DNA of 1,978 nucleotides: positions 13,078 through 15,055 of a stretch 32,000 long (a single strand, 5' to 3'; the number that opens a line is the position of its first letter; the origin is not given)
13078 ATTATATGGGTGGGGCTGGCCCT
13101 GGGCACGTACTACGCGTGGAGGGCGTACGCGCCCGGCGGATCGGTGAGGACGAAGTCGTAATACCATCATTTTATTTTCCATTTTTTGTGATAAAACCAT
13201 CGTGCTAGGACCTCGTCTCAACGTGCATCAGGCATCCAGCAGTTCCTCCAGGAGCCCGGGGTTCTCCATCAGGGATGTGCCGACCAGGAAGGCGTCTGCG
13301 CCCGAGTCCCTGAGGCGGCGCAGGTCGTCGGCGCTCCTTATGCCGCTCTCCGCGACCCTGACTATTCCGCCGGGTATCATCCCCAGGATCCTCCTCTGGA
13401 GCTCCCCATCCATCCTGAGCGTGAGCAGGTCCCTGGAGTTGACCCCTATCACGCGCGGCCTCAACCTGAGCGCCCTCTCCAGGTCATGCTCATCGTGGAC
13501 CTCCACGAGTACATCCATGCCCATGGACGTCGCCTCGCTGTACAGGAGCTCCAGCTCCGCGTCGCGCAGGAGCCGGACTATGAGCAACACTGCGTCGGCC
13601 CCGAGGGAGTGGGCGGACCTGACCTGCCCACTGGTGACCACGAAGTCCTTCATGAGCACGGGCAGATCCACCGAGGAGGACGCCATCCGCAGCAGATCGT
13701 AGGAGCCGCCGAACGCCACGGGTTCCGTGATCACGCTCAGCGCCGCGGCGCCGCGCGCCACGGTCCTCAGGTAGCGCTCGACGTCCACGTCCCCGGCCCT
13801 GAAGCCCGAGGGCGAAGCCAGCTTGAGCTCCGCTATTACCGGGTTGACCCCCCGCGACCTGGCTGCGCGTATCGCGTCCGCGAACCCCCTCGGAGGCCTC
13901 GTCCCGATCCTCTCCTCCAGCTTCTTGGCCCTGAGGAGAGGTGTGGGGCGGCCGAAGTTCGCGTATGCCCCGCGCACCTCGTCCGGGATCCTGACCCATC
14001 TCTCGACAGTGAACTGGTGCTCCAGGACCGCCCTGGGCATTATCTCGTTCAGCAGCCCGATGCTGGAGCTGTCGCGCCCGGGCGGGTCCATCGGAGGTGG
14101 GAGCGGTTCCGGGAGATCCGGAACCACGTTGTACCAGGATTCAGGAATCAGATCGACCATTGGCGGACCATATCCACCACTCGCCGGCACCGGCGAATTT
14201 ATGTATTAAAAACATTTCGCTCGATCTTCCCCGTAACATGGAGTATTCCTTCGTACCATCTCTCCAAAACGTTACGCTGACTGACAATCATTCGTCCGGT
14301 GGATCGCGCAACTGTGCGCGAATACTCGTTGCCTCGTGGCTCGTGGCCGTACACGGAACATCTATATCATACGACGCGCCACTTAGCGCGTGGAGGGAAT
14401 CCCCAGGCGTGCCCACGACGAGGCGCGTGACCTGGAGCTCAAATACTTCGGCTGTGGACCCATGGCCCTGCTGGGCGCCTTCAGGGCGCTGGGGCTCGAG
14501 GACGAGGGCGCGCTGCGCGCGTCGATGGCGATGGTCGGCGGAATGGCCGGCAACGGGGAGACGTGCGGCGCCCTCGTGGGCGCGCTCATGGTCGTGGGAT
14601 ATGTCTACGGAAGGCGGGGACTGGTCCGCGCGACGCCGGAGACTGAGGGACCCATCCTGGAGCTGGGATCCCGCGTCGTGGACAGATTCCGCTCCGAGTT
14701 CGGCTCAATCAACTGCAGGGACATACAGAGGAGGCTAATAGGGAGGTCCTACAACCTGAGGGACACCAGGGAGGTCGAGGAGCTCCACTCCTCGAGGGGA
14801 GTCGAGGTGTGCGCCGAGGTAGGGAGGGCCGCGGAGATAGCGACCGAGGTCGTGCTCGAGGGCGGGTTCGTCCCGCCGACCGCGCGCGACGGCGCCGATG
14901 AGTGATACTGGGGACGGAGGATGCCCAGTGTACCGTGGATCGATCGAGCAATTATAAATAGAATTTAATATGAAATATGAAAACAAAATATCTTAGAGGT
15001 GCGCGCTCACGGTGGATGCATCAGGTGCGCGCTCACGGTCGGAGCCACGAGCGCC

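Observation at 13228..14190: Chimeric ORF: the 5' ~95 codons of trpB2 fused in frame to an otherwise intact, orphan trpC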

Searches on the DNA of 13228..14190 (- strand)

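Call 52: search_rna_families(source=L006, start=16100, end=16900, threshold=evalue, max_evalue=0.1)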
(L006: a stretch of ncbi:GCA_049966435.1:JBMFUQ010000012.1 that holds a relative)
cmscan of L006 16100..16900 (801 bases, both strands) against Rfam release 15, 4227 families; matches with E-value up to 0.1: 0.
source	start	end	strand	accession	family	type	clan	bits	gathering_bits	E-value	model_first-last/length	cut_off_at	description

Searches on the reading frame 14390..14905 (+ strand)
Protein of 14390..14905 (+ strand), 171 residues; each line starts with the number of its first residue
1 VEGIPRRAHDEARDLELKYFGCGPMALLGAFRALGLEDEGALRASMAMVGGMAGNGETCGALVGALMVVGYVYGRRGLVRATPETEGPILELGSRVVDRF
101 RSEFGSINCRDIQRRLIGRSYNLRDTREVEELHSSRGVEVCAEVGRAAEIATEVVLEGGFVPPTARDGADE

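Call 61: search_protein_families(library=ncbifam, proteins=[window:14390-14905:+], max_evalue=0.00001)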
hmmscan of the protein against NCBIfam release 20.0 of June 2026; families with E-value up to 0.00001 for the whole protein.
window:14390-14905:+ (171 aa): 3 families
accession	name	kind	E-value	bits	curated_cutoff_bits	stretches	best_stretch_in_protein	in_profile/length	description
TIGR01909.1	C_GCAxxG_C_C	subfamily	2.9e-15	56.4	47.4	1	40-154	22-119/120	C-GCAxxG-C-C family (seleno)protein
NF045501.1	HUGP_GUXX-star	exception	3.3e-11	43.1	325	1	7-113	9-117/236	HUGP/GUXX-star fusion selenoprotein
NF045669.1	DVU1555_fam_CGA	exception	2.4e-10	40.2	103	1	16-115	10-110/140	DVU_1555 family C-GCAxxG-C-C protein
